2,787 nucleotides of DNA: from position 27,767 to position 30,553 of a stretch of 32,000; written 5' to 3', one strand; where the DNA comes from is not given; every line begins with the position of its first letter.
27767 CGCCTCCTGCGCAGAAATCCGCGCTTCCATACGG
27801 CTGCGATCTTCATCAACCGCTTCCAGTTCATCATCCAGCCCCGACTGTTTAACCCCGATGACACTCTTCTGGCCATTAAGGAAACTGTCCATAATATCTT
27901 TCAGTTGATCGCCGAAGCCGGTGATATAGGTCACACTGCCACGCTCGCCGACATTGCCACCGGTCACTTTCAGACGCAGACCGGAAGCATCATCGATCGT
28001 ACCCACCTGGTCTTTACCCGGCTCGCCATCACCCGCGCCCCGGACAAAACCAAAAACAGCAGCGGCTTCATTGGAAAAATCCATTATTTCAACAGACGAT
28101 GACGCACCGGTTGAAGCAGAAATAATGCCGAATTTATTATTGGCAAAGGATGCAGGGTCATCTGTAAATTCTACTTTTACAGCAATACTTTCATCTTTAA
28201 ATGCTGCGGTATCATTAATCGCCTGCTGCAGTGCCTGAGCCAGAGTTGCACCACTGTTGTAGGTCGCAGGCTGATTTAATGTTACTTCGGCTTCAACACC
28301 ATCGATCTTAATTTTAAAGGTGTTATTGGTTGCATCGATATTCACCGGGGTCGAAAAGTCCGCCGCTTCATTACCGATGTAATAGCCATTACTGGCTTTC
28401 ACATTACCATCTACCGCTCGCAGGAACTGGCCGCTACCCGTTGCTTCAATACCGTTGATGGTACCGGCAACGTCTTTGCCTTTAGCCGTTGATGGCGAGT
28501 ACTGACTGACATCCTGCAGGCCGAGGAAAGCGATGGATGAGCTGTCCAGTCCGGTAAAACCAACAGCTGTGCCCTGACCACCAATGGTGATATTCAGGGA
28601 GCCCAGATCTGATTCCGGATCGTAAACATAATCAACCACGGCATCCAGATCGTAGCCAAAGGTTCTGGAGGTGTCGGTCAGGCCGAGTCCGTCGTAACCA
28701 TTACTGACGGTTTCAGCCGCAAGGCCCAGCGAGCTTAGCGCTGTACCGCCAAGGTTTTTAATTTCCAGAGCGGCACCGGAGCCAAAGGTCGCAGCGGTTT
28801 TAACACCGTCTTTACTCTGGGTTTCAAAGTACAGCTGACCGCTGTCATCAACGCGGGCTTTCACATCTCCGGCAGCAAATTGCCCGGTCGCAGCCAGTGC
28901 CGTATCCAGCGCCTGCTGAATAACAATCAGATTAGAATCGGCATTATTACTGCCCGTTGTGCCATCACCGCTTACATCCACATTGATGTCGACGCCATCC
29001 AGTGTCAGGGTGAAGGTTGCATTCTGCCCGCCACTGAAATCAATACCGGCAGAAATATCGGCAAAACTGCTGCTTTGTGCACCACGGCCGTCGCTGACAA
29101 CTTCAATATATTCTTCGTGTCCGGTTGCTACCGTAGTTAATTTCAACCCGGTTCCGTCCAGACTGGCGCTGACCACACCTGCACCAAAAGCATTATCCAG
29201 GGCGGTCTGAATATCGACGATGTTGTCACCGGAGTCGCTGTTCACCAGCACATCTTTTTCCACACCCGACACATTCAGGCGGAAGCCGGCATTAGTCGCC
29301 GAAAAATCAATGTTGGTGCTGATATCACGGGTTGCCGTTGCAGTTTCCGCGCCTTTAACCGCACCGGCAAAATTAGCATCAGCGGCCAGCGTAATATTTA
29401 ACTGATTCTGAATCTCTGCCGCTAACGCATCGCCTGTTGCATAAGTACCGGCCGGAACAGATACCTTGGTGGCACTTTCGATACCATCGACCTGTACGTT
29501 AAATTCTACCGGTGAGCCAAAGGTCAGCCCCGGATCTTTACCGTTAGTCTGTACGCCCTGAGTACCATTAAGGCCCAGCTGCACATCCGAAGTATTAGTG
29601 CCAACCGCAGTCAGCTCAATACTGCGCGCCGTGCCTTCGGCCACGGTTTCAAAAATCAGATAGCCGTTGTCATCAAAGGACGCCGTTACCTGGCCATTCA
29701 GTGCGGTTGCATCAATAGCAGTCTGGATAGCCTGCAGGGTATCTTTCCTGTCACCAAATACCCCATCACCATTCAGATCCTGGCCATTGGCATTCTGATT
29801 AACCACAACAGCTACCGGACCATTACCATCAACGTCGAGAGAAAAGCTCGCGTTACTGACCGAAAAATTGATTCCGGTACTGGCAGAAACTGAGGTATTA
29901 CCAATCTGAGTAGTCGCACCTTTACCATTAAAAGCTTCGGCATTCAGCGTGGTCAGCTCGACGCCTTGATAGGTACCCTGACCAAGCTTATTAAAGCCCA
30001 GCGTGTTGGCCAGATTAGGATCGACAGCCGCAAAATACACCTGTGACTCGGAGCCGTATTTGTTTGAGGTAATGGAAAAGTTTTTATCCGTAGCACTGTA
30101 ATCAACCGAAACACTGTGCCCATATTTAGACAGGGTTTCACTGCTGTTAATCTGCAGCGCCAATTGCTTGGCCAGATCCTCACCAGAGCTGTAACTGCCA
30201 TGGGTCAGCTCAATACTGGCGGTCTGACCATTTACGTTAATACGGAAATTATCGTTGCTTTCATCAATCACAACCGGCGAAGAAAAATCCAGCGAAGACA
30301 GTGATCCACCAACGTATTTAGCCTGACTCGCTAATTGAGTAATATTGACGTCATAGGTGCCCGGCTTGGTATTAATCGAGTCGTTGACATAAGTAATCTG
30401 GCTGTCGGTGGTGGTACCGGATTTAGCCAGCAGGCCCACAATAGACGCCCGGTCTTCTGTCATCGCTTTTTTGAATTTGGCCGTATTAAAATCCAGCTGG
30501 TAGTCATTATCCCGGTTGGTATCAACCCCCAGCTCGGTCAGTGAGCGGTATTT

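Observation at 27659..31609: Giant (1316-aa) flagellar cap protein FliD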

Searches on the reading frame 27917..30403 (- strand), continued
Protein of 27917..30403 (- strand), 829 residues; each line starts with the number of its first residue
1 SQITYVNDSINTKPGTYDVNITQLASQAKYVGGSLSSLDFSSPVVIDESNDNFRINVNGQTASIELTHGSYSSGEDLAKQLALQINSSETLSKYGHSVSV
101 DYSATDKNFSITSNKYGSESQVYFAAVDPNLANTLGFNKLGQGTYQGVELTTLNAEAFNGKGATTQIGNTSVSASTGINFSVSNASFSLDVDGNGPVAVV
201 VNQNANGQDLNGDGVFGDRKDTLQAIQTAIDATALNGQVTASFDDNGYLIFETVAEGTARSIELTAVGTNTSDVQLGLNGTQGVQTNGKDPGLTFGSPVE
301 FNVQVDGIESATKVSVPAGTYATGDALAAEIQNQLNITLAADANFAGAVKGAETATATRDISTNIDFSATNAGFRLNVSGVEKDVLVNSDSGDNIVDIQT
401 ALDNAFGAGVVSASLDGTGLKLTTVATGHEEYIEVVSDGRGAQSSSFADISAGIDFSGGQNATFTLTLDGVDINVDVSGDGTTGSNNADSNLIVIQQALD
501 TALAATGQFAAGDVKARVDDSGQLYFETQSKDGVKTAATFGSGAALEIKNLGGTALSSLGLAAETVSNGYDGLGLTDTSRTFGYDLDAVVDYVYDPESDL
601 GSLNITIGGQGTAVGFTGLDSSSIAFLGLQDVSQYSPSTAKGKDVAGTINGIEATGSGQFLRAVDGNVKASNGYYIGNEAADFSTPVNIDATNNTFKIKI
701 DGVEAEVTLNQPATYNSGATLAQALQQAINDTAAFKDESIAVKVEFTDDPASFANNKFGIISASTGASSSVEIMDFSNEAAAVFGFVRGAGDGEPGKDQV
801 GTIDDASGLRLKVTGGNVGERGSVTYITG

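Call 42: find_encoding_contigs(protein=P0152, flank=8000, max_places=1)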
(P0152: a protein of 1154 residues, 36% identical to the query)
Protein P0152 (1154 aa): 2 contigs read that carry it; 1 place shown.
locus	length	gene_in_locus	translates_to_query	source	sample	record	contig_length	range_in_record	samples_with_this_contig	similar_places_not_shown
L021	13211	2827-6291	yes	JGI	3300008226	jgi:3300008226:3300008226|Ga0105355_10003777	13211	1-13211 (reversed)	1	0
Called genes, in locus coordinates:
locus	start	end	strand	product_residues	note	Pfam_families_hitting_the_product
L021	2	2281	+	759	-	?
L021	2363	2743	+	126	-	PF03646:FlaG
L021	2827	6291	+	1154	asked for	PF02465:FliD_N, PF07195:FliD_C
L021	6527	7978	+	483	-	PF06490:FleQ, PF00158:Sigma54_activat, PF14532:Sigma54_activ_2, PF07728:AAA_5, PF25601:AAA_lid_14, PF02954:HTH_8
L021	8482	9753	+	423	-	PF00989:PAS (weak), PF13188:PAS_8 (weak), PF00512:HisKA, PF02518:HATPase_c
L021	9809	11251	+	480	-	PF00072:Response_reg, PF00158:Sigma54_activat, PF14532:Sigma54_activ_2, PF07724:AAA_2 (weak), PF07728:AAA_5, PF25601:AAA_lid_14, PF13556:HTH_30 (faint), PF02954:HTH_8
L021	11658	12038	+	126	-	PF02049:FliE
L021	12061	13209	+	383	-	?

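Call 43: find_encoding_contigs(protein=P0142, flank=8000, max_places=1)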
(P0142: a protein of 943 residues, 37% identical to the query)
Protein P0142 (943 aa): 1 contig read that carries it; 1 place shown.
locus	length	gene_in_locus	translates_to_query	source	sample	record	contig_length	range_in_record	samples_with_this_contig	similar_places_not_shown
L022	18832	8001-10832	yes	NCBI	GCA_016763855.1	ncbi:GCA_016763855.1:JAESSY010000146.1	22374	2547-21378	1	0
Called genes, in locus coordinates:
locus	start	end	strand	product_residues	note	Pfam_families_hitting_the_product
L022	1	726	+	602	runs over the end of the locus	PF13489:Methyltransf_23, PF13649:Methyltransf_25, PF13847:Methyltransf_31, PF08241:Methyltransf_11, PF08242:Methyltransf_12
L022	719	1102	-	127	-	-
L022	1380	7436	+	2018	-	PF00669:Flagellin_N, PF00700:Flagellin_C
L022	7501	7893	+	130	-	PF03646:FlaG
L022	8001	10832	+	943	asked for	PF02465:FliD_N, PF07195:FliD_C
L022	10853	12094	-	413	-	PF00990:GGDEF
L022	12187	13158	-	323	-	PF12146:Hydrolase_4, PF12697:Abhydrolase_6 (weak)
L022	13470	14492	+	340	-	-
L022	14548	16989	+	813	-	PF18019:Cas3_HD (weak), PF00270:DEAD, PF04851:ResIII, PF22590:Cas3-like_C_2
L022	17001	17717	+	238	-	PF09704:Cas_Cas5d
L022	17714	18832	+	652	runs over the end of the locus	PF09709:Cas_Csd1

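Call 44: find_encoding_contigs(protein=P0130, flank=8000, max_places=1)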
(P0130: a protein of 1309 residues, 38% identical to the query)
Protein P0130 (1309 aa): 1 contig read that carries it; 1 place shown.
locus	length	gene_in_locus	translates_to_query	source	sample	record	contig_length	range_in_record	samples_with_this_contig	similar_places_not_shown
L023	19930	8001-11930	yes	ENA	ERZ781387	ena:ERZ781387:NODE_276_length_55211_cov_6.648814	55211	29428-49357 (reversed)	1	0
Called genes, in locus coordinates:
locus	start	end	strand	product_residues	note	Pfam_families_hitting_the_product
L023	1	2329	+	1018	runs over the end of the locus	PF00460:Flg_bb_rod (faint), PF22638:FlgK_D1, PF21158:flgK_1st_1, PF06429:Flg_bbr_C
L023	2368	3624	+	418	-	PF00669:Flagellin_N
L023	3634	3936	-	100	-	-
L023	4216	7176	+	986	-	PF00669:Flagellin_N, PF00700:Flagellin_C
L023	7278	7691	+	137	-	PF03646:FlaG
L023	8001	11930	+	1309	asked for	PF02465:FliD_N, PF07195:FliD_C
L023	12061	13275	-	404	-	PF00909:Ammonium_transp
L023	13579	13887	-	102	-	PF02922:CBM_48, PF16561:AMPK1_CBM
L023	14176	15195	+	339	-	PF12146:Hydrolase_4 (weak), PF00561:Abhydrolase_1 (faint), PF12697:Abhydrolase_6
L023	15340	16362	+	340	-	PF17773:UPF0176_N, PF00581:Rhodanese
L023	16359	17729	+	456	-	PF01136:Peptidase_U32, PF16325:Peptidase_U32_C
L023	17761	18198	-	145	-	-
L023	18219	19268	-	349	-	PF01263:Aldose_epim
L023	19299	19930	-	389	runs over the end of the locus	PF10509:GalKase_gal_bdg, PF00288:GHMP_kinases_N, PF08544:GHMP_kinases_C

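Call 53: search_solved_structures(query=window:27917-30403:-, max_evalue=10, show_alignments=3)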
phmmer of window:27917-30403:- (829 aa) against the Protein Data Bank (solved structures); distinct sequences matched with E-value up to 10: 1.
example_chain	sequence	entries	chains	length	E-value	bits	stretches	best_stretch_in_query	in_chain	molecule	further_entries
4hb9_A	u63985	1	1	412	0.58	11.8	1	407-466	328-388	Similarities with probable monooxygenase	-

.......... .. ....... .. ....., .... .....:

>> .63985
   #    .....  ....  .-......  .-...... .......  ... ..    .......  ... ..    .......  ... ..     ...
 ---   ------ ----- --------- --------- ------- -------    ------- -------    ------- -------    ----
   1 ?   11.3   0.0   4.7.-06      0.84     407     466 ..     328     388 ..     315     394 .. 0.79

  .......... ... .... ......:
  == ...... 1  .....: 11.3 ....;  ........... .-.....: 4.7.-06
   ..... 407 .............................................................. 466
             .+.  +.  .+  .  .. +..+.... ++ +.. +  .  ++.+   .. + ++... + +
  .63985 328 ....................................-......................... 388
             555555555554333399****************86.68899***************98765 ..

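Call 65: find_encoding_contigs(protein=P0137, flank=7000, max_places=1)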
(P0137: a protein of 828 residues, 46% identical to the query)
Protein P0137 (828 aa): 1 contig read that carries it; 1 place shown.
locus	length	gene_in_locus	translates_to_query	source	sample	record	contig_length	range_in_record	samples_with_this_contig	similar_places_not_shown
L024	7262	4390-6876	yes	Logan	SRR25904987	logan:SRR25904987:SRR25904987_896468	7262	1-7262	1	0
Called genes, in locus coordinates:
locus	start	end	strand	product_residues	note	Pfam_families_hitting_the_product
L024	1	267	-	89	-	?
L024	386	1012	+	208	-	PF14681:UPRTase, PF00156:Pribosyltran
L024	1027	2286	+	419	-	PF00860:Xan_ur_permease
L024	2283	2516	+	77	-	PF14542:Acetyltransf_CG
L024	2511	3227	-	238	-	PF00117:GATase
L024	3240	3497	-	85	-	PF12843:QSregVF_b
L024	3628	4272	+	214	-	PF12945:PilZNR, PF07238:PilZ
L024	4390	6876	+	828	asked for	PF02465:FliD_N, PF07195:FliD_C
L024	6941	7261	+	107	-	?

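Call 66: find_encoding_contigs(protein=P0153, flank=7000, max_places=1)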
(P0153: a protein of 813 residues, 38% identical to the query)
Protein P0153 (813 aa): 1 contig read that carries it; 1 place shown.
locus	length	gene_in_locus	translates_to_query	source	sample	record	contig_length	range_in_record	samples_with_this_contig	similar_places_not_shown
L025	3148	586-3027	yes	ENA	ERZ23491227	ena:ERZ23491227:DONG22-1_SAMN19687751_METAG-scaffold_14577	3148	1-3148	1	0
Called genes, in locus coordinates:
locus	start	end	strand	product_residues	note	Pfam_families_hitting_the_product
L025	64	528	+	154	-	PF03646:FlaG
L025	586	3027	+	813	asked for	PF02465:FliD_N, PF07195:FliD_C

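Call 67: find_encoding_contigs(protein=P0145, flank=7000, max_places=1)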
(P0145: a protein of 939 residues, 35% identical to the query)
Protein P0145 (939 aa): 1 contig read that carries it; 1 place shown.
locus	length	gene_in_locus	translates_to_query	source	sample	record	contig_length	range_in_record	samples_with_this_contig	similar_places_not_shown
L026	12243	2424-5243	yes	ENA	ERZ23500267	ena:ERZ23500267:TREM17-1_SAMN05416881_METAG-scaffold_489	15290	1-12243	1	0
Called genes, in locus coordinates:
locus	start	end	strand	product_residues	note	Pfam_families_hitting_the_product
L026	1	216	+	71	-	?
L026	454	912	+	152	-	PF03646:FlaG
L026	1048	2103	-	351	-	-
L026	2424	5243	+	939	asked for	PF02465:FliD_N, PF07195:FliD_C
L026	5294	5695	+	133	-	PF02561:FliS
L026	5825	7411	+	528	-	PF06490:FleQ, PF00158:Sigma54_activat, PF14532:Sigma54_activ_2, PF25601:AAA_lid_14, PF02954:HTH_8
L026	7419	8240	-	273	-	PF11306:DUF3108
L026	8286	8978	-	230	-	PF00551:Formyl_trans_N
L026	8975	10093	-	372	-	PF00586:AIRS, PF02769:AIRS_C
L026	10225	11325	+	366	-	PF09839:DUF2066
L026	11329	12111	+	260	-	PF00308:Bac_DnaA, PF22688:Hda_lid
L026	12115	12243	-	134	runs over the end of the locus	PF09842:DUF2069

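Call 68: find_encoding_contigs(protein=P0192, flank=7000, max_places=1)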
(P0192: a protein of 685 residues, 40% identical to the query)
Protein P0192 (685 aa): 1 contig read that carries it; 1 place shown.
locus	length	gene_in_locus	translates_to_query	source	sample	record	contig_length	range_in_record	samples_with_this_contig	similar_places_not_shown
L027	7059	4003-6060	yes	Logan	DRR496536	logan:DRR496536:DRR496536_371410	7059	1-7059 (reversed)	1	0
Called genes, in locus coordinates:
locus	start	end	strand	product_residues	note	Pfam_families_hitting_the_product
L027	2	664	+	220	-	?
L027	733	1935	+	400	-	PF00669:Flagellin_N, PF00700:Flagellin_C (weak)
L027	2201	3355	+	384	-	PF00669:Flagellin_N, PF00700:Flagellin_C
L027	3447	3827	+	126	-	PF03646:FlaG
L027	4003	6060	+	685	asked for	PF02465:FliD_N, PF07195:FliD_C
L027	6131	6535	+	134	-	PF02561:FliS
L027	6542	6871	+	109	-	PF05400:FliT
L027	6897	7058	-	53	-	?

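Call 69: list_cluster_members(proteins=[P0122, P0123, P0128, P0129, P0147, P0150, P0172, P0195, P0170, P0192])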
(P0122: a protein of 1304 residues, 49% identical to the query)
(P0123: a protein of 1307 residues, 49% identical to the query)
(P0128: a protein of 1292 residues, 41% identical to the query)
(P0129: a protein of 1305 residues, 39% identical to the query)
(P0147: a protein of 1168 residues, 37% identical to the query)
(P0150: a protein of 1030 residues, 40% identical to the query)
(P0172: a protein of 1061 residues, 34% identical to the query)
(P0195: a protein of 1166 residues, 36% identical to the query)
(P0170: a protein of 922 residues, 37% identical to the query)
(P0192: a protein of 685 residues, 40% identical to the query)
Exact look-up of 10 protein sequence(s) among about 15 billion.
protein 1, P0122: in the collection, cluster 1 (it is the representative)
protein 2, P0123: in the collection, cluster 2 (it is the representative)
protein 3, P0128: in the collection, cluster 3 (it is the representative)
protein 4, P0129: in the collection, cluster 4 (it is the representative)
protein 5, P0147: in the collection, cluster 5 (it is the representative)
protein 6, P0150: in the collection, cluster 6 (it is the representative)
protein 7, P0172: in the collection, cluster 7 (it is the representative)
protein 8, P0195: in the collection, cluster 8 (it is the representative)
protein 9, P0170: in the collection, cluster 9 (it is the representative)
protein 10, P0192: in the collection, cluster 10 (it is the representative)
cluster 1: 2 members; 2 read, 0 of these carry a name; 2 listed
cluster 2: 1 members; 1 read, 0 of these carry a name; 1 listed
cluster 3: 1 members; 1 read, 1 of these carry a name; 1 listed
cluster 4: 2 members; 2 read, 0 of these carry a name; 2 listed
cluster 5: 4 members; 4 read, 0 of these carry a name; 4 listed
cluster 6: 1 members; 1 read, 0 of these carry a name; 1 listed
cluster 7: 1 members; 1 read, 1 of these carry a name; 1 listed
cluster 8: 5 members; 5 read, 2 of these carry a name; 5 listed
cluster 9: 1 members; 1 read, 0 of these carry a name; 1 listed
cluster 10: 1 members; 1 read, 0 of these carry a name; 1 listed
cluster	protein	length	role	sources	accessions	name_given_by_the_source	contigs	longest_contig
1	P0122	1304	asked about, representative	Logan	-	-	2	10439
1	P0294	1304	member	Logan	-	-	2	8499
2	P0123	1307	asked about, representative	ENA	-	-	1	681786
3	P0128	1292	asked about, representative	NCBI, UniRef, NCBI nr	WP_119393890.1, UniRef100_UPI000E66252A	flagellar filament capping protein FliD [Salinibius halmophilus] | flagellar filament capping protein FliD n=1 Tax=Salinibius halmophilus TaxID=1853216 ...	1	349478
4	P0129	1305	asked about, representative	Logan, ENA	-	-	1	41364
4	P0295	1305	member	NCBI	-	-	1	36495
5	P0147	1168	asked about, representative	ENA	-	-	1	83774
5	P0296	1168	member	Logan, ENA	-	-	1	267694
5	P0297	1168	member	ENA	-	-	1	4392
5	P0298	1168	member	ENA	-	-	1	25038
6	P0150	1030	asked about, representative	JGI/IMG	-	-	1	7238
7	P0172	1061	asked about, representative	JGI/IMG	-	flagellar hook-associated protein 2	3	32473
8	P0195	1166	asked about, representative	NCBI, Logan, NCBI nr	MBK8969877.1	MAG: flagellar filament capping protein FliD [Hahellaceae bacterium] | flagellar filament capping protein FliD [Hahellaceae bacterium]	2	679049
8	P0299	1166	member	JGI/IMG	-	flagellar hook-associated protein 2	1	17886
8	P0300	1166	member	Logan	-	-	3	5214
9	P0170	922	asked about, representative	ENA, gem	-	-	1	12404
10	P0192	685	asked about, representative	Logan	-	-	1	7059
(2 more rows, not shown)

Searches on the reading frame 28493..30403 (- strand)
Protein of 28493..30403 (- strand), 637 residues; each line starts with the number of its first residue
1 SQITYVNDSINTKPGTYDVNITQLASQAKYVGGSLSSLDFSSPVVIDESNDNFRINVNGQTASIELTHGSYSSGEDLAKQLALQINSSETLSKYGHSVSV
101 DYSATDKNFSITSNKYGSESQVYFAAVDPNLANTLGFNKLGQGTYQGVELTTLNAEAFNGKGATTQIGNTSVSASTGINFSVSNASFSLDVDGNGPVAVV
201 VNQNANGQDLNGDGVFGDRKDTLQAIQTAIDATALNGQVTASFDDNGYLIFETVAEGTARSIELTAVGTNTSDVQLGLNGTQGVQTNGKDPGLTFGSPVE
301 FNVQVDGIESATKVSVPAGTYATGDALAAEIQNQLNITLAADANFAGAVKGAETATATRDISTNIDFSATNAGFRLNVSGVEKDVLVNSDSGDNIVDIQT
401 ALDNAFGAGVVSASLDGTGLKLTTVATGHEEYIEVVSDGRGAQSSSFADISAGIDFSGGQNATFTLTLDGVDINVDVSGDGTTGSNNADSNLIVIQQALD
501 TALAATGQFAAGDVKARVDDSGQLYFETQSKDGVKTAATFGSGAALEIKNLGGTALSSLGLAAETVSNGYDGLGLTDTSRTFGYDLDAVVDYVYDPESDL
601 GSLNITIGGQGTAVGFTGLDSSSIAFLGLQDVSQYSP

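Call 55: search_protein_families(library=pfam, proteins=[window:28493-30403:-], max_evalue=1)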
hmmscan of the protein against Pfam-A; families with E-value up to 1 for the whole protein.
window:28493-30403:- (637 aa): 3 families
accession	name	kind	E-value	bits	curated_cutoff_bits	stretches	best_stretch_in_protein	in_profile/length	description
PF22599.2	SecDF_P1_head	-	0.053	13.9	27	0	391-428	22-59/114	SecDF, P1 head subdomain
PF07196.18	Flagellin_IN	-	0.12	13.1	22.7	1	221-251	21-51/55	Flagellin hook IN motif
PF24928.1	DUF7748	-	0.24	12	25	0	329-390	3-66/92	Domain of unknown function (DUF7748)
